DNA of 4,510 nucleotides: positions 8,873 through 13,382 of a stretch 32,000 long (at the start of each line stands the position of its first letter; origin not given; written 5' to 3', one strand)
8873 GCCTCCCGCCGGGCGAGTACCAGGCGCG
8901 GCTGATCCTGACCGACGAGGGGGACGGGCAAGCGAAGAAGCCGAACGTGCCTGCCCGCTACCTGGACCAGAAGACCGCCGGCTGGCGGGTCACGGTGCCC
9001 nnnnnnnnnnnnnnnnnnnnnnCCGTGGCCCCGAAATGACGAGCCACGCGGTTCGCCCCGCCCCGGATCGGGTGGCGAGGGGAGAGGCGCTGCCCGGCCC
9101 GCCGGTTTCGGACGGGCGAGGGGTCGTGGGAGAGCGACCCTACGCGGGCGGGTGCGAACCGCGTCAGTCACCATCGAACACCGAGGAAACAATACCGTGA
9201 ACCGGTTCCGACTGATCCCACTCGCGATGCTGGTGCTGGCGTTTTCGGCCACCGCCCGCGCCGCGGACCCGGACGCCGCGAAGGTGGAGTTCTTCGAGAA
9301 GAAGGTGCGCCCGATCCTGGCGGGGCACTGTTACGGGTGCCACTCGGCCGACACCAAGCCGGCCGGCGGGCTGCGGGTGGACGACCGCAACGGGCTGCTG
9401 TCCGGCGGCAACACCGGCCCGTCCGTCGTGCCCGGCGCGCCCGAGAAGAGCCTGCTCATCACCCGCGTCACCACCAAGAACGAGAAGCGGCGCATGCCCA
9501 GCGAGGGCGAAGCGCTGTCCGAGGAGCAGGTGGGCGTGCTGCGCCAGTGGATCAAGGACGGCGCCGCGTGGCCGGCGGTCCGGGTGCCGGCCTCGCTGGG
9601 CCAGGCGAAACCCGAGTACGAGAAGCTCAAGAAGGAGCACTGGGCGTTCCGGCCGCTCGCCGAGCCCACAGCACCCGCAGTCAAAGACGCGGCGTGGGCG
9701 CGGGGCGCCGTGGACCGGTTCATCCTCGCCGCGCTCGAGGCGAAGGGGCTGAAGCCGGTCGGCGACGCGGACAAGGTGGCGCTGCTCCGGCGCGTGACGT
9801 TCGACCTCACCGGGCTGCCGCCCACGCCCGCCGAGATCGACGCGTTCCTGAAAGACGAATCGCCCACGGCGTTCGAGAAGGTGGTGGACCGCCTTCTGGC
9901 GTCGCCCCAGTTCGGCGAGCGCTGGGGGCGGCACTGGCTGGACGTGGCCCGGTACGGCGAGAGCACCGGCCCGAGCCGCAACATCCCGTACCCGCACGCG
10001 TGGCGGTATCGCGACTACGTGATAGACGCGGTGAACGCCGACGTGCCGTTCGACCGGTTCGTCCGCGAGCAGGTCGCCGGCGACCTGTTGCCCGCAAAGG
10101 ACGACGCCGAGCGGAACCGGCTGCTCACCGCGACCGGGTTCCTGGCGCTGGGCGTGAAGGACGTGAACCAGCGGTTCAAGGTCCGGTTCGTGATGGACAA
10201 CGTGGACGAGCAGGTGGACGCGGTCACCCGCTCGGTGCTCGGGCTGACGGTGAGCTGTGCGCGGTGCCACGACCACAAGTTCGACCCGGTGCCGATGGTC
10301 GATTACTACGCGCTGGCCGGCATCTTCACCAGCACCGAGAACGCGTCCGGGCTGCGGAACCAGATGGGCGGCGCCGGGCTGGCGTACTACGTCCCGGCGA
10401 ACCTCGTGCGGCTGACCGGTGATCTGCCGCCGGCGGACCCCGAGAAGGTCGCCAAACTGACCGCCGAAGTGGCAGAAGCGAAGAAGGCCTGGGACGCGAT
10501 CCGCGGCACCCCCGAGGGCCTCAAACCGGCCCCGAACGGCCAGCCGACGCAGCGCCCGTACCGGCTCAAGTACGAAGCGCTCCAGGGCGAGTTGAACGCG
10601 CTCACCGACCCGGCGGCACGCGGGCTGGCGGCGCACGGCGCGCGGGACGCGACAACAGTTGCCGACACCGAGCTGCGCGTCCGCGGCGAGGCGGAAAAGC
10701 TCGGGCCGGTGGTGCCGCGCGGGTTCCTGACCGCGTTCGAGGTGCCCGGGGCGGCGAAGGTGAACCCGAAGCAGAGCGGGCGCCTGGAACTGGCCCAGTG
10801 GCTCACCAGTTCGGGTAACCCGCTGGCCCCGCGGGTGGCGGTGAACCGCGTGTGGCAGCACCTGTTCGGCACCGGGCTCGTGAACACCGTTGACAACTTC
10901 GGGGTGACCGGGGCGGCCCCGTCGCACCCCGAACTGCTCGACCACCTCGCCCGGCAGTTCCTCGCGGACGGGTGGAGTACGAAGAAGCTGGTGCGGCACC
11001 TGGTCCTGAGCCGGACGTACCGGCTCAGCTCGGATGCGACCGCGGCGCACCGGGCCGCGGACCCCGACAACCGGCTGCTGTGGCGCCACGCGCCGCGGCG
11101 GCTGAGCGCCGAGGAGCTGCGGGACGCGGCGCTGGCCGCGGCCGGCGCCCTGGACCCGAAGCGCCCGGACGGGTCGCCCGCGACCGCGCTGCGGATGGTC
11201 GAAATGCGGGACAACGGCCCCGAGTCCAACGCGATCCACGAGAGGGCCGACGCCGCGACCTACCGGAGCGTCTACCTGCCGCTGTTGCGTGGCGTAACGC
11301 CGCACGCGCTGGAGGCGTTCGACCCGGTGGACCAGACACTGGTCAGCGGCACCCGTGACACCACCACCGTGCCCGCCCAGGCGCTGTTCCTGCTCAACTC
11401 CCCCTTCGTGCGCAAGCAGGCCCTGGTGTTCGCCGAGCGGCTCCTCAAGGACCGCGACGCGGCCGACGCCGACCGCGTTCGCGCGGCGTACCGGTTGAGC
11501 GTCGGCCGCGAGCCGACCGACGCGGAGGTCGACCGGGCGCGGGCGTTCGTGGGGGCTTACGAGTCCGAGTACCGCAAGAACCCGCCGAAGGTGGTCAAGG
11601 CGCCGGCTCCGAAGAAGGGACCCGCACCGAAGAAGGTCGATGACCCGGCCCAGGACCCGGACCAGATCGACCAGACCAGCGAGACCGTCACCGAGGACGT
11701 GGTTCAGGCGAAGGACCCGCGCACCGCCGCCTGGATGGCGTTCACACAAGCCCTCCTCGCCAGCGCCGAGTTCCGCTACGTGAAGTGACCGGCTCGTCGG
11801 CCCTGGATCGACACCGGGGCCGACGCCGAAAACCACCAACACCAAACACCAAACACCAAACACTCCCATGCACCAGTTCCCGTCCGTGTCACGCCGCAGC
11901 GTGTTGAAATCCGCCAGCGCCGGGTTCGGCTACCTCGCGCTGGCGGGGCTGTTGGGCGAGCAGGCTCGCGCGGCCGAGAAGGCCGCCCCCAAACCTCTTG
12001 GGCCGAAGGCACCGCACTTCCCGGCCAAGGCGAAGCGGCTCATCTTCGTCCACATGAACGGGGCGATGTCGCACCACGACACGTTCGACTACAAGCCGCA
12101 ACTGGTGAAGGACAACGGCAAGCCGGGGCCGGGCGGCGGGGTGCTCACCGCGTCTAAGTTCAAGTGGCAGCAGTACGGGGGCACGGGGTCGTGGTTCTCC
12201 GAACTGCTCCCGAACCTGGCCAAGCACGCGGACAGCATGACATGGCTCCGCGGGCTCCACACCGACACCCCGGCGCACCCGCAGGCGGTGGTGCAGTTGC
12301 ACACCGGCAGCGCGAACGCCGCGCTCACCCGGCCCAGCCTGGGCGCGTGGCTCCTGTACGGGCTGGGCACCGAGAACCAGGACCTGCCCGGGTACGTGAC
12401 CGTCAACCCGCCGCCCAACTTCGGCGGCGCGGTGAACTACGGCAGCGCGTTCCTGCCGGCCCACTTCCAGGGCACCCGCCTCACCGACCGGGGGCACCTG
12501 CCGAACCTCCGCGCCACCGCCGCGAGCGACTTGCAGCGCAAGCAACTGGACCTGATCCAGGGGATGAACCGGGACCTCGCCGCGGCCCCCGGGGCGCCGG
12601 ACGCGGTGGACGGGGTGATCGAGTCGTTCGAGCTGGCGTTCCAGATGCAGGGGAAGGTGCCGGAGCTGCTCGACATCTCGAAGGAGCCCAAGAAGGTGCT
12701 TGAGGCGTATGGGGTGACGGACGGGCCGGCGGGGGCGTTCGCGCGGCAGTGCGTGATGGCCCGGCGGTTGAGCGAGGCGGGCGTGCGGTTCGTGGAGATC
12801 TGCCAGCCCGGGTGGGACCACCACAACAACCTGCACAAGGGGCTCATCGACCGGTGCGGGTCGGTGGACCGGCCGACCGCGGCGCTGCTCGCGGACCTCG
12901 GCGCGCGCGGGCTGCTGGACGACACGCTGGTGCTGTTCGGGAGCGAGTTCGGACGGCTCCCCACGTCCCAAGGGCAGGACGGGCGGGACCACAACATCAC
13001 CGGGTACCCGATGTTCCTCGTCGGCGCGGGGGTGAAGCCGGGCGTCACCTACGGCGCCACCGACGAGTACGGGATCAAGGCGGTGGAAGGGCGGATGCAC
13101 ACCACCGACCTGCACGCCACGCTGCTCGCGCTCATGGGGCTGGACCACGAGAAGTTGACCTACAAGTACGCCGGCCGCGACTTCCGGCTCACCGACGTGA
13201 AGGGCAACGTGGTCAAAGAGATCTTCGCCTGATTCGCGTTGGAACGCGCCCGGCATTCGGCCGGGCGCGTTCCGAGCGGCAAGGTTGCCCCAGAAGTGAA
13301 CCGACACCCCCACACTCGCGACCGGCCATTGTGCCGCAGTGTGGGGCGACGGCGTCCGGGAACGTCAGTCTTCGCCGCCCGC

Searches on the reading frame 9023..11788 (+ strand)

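Call 38: search_protein_families(library=pfam, proteins=[window:9023-11788:+], max_evalue=0.001)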
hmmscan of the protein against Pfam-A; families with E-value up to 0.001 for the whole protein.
window:9023-11788:+ (921 aa): 3 families
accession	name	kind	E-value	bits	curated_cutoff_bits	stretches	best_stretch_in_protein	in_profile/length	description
PF07587.16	PSD1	-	2e-85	286.6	28.5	1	586-842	1-243/244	Protein of unknown function (DUF1553)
PF07583.16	PSCyt2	-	3.3e-82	275.9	29.8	1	230-439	2-208/209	Protein of unknown function (DUF1549)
PF07635.16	PSCyt1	-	3.2e-15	56.9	22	1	103-160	1-57/59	Planctomycete cytochrome C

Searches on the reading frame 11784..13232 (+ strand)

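Call 38: search_protein_families(library=pfam, proteins=[window:11784-13232:+], max_evalue=0.001)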
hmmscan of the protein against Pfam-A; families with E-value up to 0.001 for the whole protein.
window:11784-13232:+ (482 aa): 1 family
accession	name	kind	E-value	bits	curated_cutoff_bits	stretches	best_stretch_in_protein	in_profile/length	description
PF07394.17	DUF1501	-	6.8e-130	434.1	27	1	83-481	1-390/390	Protein of unknown function (DUF1501)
